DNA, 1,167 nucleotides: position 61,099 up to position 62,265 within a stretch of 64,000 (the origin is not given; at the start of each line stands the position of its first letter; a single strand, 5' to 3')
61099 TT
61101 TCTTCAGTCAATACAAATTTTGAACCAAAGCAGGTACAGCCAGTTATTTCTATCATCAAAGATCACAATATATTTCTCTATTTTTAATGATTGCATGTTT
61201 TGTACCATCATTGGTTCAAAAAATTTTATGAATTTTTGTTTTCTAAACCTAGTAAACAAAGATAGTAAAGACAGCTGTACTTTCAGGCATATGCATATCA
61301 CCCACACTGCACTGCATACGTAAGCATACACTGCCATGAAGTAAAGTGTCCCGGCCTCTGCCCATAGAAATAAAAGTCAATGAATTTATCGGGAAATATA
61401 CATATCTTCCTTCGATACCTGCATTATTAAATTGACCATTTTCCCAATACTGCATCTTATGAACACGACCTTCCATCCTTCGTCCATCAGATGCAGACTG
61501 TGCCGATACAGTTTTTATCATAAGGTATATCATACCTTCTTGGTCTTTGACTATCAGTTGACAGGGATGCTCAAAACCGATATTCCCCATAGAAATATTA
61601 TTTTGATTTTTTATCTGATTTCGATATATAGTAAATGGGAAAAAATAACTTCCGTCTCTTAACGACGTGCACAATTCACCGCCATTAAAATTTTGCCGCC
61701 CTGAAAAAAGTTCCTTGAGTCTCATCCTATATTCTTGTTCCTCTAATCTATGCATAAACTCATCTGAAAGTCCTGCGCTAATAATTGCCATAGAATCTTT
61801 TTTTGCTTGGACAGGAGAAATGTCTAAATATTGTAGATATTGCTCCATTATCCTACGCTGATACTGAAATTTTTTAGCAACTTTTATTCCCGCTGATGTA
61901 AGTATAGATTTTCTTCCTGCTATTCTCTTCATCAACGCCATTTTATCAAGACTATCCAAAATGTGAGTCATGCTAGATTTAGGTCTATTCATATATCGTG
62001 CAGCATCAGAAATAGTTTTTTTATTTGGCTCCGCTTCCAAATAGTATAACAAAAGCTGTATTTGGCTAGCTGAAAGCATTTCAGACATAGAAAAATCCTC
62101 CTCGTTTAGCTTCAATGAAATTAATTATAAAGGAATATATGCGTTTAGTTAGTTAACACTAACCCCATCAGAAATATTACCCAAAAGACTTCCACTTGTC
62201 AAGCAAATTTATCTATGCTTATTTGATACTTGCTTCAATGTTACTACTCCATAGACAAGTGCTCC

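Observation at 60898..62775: DtxR-family regulator with an uncharacterised C-terminal domain, flanked by two TTAGTTA-type palindromic boxes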

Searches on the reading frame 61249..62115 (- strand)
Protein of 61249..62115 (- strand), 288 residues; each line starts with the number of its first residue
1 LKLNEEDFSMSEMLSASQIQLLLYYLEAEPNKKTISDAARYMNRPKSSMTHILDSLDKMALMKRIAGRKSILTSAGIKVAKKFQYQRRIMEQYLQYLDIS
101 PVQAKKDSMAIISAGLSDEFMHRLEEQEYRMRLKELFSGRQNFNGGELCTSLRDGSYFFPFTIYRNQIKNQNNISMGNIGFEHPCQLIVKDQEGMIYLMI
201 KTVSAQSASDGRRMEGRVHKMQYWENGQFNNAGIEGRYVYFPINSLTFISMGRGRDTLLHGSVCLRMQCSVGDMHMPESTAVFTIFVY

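Call 3: search_protein_families(library=pfam, proteins=[window:61249-62115:-], max_evalue=0.1)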
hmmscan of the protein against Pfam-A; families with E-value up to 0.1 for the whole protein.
window:61249-62115:- (288 aa): 3 families
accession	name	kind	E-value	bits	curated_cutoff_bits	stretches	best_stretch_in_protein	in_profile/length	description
PF12802.13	MarR_2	-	0.0058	17.2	27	1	22-58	10-46/61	MarR family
PF02742.21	Fe_dep_repr_C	-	0.0062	17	27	1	73-126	1-54/70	Iron dependent repressor, metal binding and dimerisation domain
PF05031.18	NEAT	-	0.0063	17.4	32.8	1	151-223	2-71/119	Iron Transport-associated domain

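Call 6: find_homologous_proteins(query=window:61249-62088:-)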
Query window:61249-62088:- (279 aa): 267 proteins with E <= 0.001 among 675 candidates; the best 120 are listed.
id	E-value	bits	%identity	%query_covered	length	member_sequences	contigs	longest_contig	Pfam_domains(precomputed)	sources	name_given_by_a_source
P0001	5.0e-182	621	99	100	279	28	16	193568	-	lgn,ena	-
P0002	1.8e-129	449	68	100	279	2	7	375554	PF02742.22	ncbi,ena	-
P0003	8.1e-127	441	66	100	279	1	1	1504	-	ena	-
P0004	1.6e-126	440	65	100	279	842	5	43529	-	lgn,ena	-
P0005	2.7e-126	439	66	100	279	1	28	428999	-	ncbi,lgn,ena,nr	ncbi:MAG: hypothetical protein KHZ93_07860 [Clostridiales bacterium]|nr:hypothetical protein [Clostr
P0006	4.1e-126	438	66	100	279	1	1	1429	-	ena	-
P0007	4.2e-126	438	65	100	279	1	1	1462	-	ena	-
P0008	5.9e-126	438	66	100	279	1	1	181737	-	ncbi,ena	-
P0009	9.7e-126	437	65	100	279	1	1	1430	-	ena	-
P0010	1.1e-125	437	65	100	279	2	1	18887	-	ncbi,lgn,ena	-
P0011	1.2e-125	437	65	100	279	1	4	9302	-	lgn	-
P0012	1.7e-125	436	65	100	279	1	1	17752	-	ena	-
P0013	1.8e-125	436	65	100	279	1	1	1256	-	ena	-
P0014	4.8e-125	435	65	100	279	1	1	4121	-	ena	-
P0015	1.1e-124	434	65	100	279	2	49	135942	-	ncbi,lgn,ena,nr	ncbi:MAG TPA: hypothetical protein H9675_06885 [Firmicutes bacterium]|nr:hypothetical protein [Bacil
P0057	4.0e-115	402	61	100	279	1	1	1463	PF05031.19,PF12802.14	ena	-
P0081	1.0e-113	398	61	100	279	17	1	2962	PF12802.14,PF25213.2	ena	-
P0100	6.1e-103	362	56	100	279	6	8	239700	-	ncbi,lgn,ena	-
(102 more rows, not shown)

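Call 7: search_protein_families(library=ncbifam, proteins=[window:61249-62088:-], max_evalue=0.1)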
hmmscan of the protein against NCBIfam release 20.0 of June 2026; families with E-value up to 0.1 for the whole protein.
window:61249-62088:- (279 aa): 4 families
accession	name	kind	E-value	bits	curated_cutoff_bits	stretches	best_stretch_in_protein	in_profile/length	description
NF003025.0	PRK03902.1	equivalog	2.8e-06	27.4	138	1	15-116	14-114/142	transcriptional regulator MntR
NF008273.0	PRK11050.1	equivalog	7.9e-06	25.6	153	1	27-100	58-131/156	manganese-binding transcriptional regulator MntR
NF047407.1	TransRegMntRTherm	equivalog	0.00076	19.2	350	1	27-86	37-95/227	manganese-dependent transcriptional regulator MntR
TIGR03656.1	IsdC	equivalog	0.021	14.6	155.85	1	141-189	27-72/219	heme uptake protein IsdC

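Call 21: find_encoding_contigs(protein=P0002, flank=8000, max_places=2)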
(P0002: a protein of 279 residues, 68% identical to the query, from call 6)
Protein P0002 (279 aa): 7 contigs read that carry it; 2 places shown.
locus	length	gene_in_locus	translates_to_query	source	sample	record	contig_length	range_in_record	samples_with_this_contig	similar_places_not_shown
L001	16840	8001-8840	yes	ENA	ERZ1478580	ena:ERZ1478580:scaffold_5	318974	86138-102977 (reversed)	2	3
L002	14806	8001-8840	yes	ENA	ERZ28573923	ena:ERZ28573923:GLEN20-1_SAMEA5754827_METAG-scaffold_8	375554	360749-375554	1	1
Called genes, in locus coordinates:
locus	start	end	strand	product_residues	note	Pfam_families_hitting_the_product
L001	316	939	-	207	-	PF00300:His_Phos_1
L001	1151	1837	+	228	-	PF12844:HTH_19 (weak), PF13560:HTH_31, PF01381:HTH_3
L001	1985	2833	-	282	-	-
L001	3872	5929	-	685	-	-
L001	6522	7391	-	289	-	PF02645:DegV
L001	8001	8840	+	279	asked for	PF02742:Fe_dep_repr_C (weak)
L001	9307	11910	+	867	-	PF07554:FIVAR, PF05031:NEAT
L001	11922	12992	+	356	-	PF11545:HemeBinding_Shp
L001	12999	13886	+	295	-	PF01497:Peripla_BP_2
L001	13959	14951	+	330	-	PF01032:FecCD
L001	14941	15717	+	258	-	PF00005:ABC_tran, PF02463:SMC_N (faint), PF13175:AAA_15 (faint), PF13304:AAA_21 (faint)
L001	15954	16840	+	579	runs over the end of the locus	PF00664:ABC_membrane, PF00005:ABC_tran, PF02463:SMC_N (weak)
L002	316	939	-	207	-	PF00300:His_Phos_1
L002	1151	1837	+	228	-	PF12844:HTH_19 (weak), PF13560:HTH_31, PF01381:HTH_3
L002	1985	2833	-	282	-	-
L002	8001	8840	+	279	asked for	PF02742:Fe_dep_repr_C (weak)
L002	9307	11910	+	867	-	PF07554:FIVAR, PF05031:NEAT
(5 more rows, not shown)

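Call 22: find_encoding_contigs(protein=P0100, flank=8000, max_places=2)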
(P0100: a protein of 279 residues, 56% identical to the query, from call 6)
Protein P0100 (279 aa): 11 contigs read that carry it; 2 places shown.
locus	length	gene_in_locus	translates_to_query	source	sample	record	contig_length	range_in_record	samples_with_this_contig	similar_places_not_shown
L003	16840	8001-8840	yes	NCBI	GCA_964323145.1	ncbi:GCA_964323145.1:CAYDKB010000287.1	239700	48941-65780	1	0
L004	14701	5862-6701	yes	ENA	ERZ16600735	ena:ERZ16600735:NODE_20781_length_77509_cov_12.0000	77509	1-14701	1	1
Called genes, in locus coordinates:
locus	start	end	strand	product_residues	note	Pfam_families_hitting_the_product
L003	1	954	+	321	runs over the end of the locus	PF00953:Glycos_transf_4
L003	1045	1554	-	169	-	-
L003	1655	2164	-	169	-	-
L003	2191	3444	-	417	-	-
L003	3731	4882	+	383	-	-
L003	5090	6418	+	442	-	PF01554:MatE, PF03023:MurJ (weak), PF01554:MatE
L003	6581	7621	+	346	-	PF16654:DAPDH_C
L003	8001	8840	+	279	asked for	-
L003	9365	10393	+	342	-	PF11545:HemeBinding_Shp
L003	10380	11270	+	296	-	PF01497:Peripla_BP_2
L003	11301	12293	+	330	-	PF01032:FecCD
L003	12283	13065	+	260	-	PF03193:RsgA_GTPase (weak), PF02463:SMC_N, PF00005:ABC_tran, PF13175:AAA_15 (weak), PF13304:AAA_21 (faint)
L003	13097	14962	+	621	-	PF00664:ABC_membrane, PF00005:ABC_tran, PF02463:SMC_N (weak)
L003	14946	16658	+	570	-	PF00664:ABC_membrane, PF02463:SMC_N, PF00005:ABC_tran, PF13304:AAA_21 (faint)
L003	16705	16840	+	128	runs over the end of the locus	PF04304:DUF454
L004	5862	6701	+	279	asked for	-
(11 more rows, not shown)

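Call 28: predict_structure(alignment_id=A1)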
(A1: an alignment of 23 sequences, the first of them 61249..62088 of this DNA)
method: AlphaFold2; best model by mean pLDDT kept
length: 279 residues; sequences in the alignment: 23
mean_pLDDT: 86.3   pTM: 0.63
mean pLDDT of the five models: 86.3, 85.4, 84.4, 84.4, 77.6
residues with pLDDT >= 90: 138; 70-90: 124; 50-70: 12; < 50: 5
segments of 3 or more residues with pLDDT < 50: 163-165
pLDDT, mean of each block of 10 residues (from residue 1): 74 93 89 91 91 85 92 92 87 90 86 84 81 90 90 75 57 91 94 81 83 94 94 95 80 91 77 88
secondary structure, 60 per line:
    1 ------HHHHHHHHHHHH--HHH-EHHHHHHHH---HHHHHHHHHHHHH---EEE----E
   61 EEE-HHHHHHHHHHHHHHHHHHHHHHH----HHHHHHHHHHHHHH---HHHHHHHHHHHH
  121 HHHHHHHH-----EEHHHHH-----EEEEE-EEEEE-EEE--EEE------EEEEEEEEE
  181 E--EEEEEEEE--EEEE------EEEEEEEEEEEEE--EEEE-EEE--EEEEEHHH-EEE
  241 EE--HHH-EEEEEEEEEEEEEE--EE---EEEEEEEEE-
elements in order: H7-18 H26-33 H37-49 E53-55 E60-63 H65-87 H92-105 H109-128 H136-140 E146-150 E152-156 E158-160 E163-165 E172-181 E184-191 E194-197 E204-216 E219-222 E224-226 E229-233 E238-242 E249-262 E270-278

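Call 29: find_related_loci(query=A1, collection=genome_contigs, flank=6000)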
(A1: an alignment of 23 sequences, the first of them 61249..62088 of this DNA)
Query A1 (279 aa) in genome_contigs; peptide patterns used: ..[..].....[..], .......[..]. (x = any residue, [..] = any of these).
188 stretches matched a pattern; 145 encode a relative of the query (tblastn E <= 1e-3); the best 80 are kept; 80 distinct loci.
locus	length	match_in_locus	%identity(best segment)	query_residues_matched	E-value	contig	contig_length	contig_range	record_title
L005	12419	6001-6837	67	1-279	5e-137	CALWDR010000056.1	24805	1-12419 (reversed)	MAG: uncultured Lachnospiraceae bacterium isolate E08__bin320 genome assembly, contig: E08__k127_7815643, whole genome s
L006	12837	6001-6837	65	1-279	9e-136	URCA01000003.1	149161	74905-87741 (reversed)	uncultured Ruminococcaceae bacterium isolate UMGS856 genome assembly, contig: NODE_28_length_149161_cov_8.864922, whole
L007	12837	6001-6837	66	1-279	3e-135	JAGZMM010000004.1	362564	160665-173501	MAG: Clostridiales bacterium isolate L3_114_360G1_dasL3_114_360G1_concoct_73 L3_114_360G1_scaffold_9, whole genome shotg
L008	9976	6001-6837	66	1-279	4e-135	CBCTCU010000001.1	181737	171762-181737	MAG TPA_asm: uncultured Eubacteriales bacterium isolate SRR20550102_concoct_35 genome assembly, contig: ERZ24930432.77,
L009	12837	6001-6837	65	1-279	4e-135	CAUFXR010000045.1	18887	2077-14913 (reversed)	MAG TPA_asm: uncultured Oscillospiraceae bacterium isolate SRR16280095_bin.2_MetaWRAP_v1.3_MAG genome assembly, contig:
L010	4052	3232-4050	66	1-273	1e-134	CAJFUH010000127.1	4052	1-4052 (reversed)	uncultured Clostridia bacterium isolate Coassembly_mag_338 genome assembly, contig: MAGpy_11413_min2k_bin_338_fak87_9829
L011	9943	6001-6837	64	1-279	2e-130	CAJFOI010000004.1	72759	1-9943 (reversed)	Candidatus Avispirillum faecium isolate Coassembly_mag_332 genome assembly, contig: MAGpy_11413_min2k_bin_332_fak87_9903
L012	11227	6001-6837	64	1-279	6e-130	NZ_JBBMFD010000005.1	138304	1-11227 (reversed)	Solibaculum intestinale strain CLA-JM-H44 CLAJMH44_contig_5_length_138304, whole genome shotgun sequence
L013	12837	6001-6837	60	1-279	1e-123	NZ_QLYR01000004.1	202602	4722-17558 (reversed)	Hydrogeniiclostridium mannosilyticum strain ASD2818 NODE_4_length_202602_cov_76.436827, whole genome shotgun sequence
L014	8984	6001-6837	61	1-279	8e-124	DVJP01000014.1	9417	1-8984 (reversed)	MAG TPA_asm: Candidatus Merdivicinus excrementipullorum isolate CHK199-13235 CHK199__C45862_L9417_ERR3414594, whole geno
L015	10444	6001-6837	61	1-279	4e-123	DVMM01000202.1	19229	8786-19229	MAG TPA_asm: Candidatus Egerieisoma faecipullorum isolate CHK195-4489 CHK195__C328042_L19229_ERR3414590, whole genome sh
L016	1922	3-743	66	33-279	2e-129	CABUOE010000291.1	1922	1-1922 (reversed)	MAG TPA_asm: uncultured Clostridiales bacterium isolate MGYG-HGUT-04184 genome assembly, contig: GUT_GENOME258823_291, w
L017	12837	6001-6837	59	1-279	6e-121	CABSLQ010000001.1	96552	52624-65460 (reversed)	MAG TPA_asm: uncultured Ruminococcaceae bacterium isolate MGYG-HGUT-02705 genome assembly, contig: GUT_GENOME158781_1, w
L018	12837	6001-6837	62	1-279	2e-124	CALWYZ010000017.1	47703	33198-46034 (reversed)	MAG: uncultured Clostridia bacterium isolate BRZ_KQ__bin77 genome assembly, contig: BRZ_KQ__NODE_1441_length_47703_cov_1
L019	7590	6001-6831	59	3-279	2e-120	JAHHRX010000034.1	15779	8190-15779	MAG: Oscillospiraceae bacterium isolate MAG041 MAG041_34, whole genome shotgun sequence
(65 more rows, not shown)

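Call 34: fold_search(model_id=the predicted structure, library=pdb)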
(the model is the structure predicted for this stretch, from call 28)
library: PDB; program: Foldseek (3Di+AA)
matches with E <= 10: 1407; with E <= 0.001: 65
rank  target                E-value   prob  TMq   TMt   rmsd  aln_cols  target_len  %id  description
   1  4h8q                  1.1e-05  1.00  0.28  0.62   6.8       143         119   20  Structure of the Q29T IsdX2-NEAT5 mutant in complex with heme (released 2013-02-06)
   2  1on2_A                1.4e-05  1.00  0.38  0.75   2.3       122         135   24  Bacillus subtilis Manganese Transport Regulator (MntR), D8M Mutant, Bound to Manganese (released 2003-07-15)
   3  4o6j                  1.8e-05  1.00  0.33  0.43  19.3       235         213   16  Crystal sturucture of T. acidophilum IdeR (released 2014-05-21)
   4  9c4c_F                1.9e-05  1.00  0.39  0.77   2.1       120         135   22  The structure of two MntR dimers bound to the native mnep promoter sequence (released 2024-08-14)
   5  4o5v                  2.4e-05  1.00  0.36  0.45  19.4       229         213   14  Crystal structure of T. acidophilum IdeR (released 2014-11-05)
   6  2hyf_A                2.7e-05  1.00  0.34  0.64   3.4       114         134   25  The Structure of apo-MntR from Bacillus subtilis, selenomethionine derivative (released 2006-11-07)
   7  2f5f_A                3.0e-05  1.00  0.38  0.75   2.5       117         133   24  Bacillus subtilis manganese transport regulator (MNTR) bound to manganese, AC conformation, pH 8.5 (released 2006-03-07)
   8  5cvi_A                3.0e-05  1.00  0.37  0.48  19.4       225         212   14  Structure of the manganese regulator SloR (released 2015-08-12)
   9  3sz6_A                3.1e-05  1.00  0.30  0.65   5.9       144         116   16  IsdX1, an anthrax hemophore (released 2012-03-28)
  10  4hv6_B                3.3e-05  1.00  0.36  0.70   3.1       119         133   24  Structure of MNTR H77A mutant in apo- and mn-bound forms (released 2012-11-21)
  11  4hx8_A                3.3e-05  1.00  0.37  0.71   3.3       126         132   25  Structure of metal-free MNTR mutant E11K (released 2012-11-21)
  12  4myp_A                3.3e-05  1.00  0.27  0.56   6.5       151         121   18  Structure of the central NEAT domain, N2, of the listerial Hbp2 protein complexed with heme (released 2014-10-22)
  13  6kta_A                3.9e-05  1.00  0.38  0.72   2.5       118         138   24  Crystal structure of B. halodurans MntR in apo form (released 2019-12-04)
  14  4nla                  3.9e-05  1.00  0.26  0.55   6.9       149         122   19  Structure of the central NEAT domain, N2, of the listerial Hbp2 protein, apo form (released 2014-10-22)
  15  2ev6_A                4.1e-05  1.00  0.38  0.73   2.7       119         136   24  Bacillus subtilis manganese transport regulator (MNTR) bound to zinc (released 2006-03-07)
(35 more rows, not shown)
